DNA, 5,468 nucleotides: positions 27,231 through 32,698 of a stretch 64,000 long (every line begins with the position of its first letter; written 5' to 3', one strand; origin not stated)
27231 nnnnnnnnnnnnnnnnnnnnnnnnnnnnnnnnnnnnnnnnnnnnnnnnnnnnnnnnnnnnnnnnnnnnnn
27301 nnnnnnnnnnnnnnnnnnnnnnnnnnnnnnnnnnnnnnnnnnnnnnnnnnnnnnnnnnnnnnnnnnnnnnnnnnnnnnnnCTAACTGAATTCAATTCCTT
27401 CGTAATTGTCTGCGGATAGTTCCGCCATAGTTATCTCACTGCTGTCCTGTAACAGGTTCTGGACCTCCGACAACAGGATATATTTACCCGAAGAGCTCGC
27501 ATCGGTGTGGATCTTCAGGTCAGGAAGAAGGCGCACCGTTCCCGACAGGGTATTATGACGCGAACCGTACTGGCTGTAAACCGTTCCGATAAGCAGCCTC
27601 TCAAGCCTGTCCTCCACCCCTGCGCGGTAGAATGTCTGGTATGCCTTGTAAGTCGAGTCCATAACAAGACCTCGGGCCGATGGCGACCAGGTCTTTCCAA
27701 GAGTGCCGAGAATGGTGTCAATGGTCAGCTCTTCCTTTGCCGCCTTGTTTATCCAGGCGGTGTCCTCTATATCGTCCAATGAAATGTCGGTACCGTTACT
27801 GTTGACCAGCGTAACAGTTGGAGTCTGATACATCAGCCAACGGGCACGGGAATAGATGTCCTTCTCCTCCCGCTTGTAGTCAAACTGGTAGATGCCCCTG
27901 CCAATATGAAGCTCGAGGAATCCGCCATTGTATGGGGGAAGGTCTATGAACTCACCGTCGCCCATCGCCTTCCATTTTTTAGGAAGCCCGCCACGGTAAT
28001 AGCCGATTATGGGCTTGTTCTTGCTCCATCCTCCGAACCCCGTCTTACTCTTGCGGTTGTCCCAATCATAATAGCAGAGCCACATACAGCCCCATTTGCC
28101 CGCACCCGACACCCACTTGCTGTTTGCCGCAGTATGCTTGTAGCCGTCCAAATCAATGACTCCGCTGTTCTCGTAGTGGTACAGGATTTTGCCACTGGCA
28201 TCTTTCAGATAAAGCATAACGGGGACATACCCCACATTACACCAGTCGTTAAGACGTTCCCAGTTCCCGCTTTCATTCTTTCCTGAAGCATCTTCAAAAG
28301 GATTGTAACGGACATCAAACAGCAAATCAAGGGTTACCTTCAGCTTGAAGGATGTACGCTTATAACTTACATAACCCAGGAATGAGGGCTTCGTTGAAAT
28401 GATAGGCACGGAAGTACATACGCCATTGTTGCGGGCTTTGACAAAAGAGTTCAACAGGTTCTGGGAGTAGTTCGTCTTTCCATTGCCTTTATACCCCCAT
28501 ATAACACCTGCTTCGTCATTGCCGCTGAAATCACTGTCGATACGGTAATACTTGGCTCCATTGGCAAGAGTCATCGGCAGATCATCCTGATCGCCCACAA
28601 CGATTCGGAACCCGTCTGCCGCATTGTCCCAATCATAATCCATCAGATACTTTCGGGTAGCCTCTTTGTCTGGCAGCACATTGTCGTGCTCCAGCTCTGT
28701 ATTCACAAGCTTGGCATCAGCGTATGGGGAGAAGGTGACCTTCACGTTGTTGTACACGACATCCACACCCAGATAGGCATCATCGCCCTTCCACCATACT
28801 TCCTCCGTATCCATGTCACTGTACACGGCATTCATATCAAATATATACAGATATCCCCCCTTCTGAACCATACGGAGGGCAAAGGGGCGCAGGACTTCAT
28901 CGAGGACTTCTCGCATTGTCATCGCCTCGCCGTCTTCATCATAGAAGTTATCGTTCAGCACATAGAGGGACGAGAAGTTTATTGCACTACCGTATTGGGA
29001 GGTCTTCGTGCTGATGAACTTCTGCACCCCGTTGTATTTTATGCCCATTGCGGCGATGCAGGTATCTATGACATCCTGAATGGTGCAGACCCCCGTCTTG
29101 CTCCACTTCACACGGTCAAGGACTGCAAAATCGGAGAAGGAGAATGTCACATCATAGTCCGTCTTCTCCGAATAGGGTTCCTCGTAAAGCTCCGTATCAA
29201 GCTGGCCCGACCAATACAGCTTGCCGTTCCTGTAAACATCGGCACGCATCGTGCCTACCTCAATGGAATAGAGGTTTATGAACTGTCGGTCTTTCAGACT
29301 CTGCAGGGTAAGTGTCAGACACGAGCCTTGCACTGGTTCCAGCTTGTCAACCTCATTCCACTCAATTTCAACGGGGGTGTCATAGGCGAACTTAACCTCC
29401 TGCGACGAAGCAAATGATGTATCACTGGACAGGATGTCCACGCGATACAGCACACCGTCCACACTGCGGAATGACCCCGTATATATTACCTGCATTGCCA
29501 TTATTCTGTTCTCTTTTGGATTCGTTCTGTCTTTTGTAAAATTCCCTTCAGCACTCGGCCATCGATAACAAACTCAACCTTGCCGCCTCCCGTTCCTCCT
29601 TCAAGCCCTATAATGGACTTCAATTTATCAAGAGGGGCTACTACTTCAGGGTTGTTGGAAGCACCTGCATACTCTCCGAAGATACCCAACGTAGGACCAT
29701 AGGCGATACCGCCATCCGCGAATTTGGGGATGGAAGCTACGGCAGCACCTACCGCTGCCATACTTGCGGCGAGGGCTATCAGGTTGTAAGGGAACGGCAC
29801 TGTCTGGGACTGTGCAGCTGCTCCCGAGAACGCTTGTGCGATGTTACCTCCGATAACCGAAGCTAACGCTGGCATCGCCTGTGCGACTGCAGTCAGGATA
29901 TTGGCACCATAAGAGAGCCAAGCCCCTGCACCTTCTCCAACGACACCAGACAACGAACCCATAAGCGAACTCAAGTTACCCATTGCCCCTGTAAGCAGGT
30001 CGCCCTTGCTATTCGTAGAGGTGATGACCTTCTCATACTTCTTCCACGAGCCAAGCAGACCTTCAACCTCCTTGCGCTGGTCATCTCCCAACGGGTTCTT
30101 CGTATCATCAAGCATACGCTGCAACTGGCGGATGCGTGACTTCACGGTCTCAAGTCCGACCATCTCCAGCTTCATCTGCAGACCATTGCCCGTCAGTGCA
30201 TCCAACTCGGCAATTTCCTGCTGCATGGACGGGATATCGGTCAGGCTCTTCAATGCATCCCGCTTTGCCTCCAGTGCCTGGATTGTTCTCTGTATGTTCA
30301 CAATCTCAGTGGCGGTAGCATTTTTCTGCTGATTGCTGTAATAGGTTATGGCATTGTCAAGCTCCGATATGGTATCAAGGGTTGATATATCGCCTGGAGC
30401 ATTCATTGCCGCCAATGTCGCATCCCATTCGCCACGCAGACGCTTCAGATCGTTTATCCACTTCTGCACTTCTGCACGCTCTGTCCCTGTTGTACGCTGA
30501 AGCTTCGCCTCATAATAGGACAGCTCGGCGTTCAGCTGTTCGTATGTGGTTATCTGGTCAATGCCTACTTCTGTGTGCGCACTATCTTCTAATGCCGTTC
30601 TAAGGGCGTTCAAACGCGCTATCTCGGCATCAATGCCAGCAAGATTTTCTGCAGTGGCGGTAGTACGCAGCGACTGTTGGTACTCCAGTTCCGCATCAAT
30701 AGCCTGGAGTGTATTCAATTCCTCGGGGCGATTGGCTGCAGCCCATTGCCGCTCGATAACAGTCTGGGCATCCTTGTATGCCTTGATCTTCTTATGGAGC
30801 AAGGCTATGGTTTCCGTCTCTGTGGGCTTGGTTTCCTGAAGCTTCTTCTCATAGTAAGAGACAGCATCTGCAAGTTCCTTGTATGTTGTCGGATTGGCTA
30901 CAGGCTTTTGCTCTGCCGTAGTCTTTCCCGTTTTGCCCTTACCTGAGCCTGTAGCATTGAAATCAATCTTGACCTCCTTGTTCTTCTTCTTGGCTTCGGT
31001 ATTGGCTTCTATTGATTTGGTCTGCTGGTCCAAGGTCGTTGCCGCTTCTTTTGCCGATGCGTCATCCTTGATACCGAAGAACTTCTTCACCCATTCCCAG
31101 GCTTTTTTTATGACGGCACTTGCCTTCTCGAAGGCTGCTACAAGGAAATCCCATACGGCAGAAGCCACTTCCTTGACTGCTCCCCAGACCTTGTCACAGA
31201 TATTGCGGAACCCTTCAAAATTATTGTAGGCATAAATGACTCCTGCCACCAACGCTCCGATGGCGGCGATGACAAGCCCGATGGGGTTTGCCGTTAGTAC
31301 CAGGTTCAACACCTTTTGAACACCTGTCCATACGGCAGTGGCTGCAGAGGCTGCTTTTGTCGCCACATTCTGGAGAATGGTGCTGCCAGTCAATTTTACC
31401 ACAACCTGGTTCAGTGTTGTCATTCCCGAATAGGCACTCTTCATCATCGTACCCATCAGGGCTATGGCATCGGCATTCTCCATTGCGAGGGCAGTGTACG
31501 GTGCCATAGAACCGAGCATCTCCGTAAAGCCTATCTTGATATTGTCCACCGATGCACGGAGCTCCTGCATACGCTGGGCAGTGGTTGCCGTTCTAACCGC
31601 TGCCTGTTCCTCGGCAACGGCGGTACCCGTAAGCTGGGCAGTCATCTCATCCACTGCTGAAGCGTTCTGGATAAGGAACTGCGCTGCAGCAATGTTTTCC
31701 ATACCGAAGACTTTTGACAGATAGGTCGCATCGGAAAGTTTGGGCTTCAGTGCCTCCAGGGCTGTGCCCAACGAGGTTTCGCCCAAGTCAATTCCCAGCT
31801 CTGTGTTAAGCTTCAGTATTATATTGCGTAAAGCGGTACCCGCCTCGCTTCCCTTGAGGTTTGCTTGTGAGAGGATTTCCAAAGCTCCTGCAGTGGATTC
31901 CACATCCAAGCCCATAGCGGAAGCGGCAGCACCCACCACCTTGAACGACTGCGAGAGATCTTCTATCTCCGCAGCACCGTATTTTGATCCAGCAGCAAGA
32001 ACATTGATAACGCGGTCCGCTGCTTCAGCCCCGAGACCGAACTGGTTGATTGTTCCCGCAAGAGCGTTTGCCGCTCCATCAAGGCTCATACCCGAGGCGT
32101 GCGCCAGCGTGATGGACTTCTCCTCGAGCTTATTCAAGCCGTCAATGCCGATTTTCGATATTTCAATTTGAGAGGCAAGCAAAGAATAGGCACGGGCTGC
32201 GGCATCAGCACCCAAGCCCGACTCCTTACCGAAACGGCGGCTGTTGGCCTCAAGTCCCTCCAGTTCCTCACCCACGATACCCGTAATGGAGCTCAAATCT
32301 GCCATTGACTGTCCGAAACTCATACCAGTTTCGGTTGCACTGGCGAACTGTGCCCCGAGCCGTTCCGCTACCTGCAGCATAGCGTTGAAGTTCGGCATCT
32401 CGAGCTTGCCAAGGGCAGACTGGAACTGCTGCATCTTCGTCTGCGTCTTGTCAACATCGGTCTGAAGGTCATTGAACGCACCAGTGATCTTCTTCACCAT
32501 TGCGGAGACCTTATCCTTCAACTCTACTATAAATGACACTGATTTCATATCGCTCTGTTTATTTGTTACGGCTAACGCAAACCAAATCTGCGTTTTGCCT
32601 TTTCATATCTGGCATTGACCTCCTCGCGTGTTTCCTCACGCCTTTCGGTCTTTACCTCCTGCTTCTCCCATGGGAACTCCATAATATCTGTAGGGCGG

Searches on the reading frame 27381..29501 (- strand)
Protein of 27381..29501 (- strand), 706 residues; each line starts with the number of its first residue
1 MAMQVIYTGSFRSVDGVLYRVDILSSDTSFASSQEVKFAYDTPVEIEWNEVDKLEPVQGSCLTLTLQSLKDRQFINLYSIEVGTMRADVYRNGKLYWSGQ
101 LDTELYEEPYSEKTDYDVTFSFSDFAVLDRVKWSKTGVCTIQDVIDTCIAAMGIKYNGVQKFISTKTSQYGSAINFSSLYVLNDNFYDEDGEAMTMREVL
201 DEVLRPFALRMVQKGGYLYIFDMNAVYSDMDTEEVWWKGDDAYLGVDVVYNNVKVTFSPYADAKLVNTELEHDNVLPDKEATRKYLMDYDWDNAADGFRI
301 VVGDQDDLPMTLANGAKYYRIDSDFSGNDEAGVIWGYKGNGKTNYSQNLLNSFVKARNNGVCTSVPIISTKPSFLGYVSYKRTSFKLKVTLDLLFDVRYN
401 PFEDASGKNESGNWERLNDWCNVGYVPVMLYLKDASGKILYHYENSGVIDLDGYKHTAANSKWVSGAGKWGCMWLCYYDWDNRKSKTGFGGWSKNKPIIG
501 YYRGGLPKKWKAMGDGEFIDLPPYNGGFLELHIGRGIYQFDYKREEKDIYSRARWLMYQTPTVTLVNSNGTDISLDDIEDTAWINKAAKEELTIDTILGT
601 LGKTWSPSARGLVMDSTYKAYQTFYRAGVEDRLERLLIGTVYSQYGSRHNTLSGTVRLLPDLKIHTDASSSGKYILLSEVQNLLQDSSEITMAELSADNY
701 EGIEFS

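Call 6: search_protein_families(library=pfam, proteins=[window:27381-29501:-], max_evalue=0.01)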
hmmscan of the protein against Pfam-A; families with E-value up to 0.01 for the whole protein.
window:27381-29501:- (706 aa): 0 families

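Call 8: search_protein_families(library=phrogs, proteins=[window:27381-29501:-], max_evalue=0.01)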
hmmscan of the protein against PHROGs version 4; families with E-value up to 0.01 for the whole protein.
window:27381-29501:- (706 aa): 2 families
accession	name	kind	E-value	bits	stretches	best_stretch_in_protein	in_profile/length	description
phrog_30639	-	unknown function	8.1e-168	561.3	2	1-279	1-281/815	-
phrog_33803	-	unknown function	0.00044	19.5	1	16-230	134-365/762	-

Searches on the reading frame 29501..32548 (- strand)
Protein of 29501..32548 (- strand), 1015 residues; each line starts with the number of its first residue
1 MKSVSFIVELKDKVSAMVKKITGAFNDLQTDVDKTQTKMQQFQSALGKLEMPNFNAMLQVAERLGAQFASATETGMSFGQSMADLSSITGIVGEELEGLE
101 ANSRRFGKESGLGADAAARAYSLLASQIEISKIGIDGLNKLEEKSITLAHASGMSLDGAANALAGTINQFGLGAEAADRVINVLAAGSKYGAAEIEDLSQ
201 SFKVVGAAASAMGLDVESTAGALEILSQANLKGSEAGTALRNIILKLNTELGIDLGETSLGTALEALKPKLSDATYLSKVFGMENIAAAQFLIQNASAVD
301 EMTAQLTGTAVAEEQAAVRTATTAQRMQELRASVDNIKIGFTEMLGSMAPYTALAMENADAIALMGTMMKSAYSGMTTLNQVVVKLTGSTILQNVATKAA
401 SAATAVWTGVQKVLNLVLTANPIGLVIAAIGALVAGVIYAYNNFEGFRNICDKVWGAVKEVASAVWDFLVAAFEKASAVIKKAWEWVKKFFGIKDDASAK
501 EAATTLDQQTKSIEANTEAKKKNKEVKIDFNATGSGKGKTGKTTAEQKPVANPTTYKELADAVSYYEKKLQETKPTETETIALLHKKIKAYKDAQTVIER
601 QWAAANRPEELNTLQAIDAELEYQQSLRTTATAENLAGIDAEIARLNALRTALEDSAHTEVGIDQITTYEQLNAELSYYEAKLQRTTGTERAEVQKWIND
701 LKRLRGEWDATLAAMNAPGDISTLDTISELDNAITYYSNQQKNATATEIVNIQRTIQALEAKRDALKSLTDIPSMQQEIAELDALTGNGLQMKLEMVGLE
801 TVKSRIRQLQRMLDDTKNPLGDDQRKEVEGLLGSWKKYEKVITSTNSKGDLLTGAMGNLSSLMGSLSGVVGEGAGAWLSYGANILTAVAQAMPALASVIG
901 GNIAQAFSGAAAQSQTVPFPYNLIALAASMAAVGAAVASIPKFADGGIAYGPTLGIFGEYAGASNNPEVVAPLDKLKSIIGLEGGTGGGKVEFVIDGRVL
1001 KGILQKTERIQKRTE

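Call 6: search_protein_families(library=pfam, proteins=[window:29501-32548:-], max_evalue=0.01)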
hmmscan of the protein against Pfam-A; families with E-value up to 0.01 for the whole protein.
window:29501-32548:- (1015 aa): 1 family
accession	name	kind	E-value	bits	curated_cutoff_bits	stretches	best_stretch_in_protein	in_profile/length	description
PF10145.14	PhageMin_Tail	-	2e-23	83.7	33.2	1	102-273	3-186/201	Phage-related minor tail protein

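Call 8: search_protein_families(library=phrogs, proteins=[window:29501-32548:-], max_evalue=0.01)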
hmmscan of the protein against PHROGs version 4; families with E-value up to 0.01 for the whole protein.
window:29501-32548:- (1015 aa): 26 families (the best 25 are shown)
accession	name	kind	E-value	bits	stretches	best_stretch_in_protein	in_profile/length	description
phrog_28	-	tail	3.2e-54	186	1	25-768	195-941/1228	tail length tape measure protein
phrog_991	-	tail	7.5e-39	134.2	1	10-543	221-760/1966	tail length tape measure protein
phrog_1272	-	tail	2.1e-37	129.5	1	18-490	205-726/1606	tail length tape measure protein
phrog_1533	-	tail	5.2e-37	128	1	10-466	181-681/1688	tail length tape measure protein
phrog_58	-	tail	3e-29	103.1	1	26-500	260-712/1544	tail length tape measure protein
phrog_9696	-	tail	7e-28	97.9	1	11-322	11-348/1415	tail length tape measure protein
phrog_4704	-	tail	5.8e-24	85.7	1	14-434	161-556/625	tail length tape measure protein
phrog_167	-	tail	3.4e-19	69.1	1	11-541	231-686/1555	tail length tape measure protein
phrog_19074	-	unknown function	8e-18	64.8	1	6-245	83-321/1384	-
phrog_971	-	lysis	6.8e-17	62.4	1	66-486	210-587/1338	endolysin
phrog_5218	-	unknown function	1.6e-15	57.4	1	15-762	165-930/1599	-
phrog_5493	-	tail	2.7e-14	53.4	1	13-247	8-238/1102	tail length tape measure protein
phrog_1293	-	tail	5.3e-12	45.4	1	15-343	129-483/1424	tail length tape measure protein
phrog_8462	-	tail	8.3e-12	45.6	1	263-520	162-412/672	tail length tape measure protein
phrog_14441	-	tail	9.2e-12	46.2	1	3-229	6-228/241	tail length tape measure protein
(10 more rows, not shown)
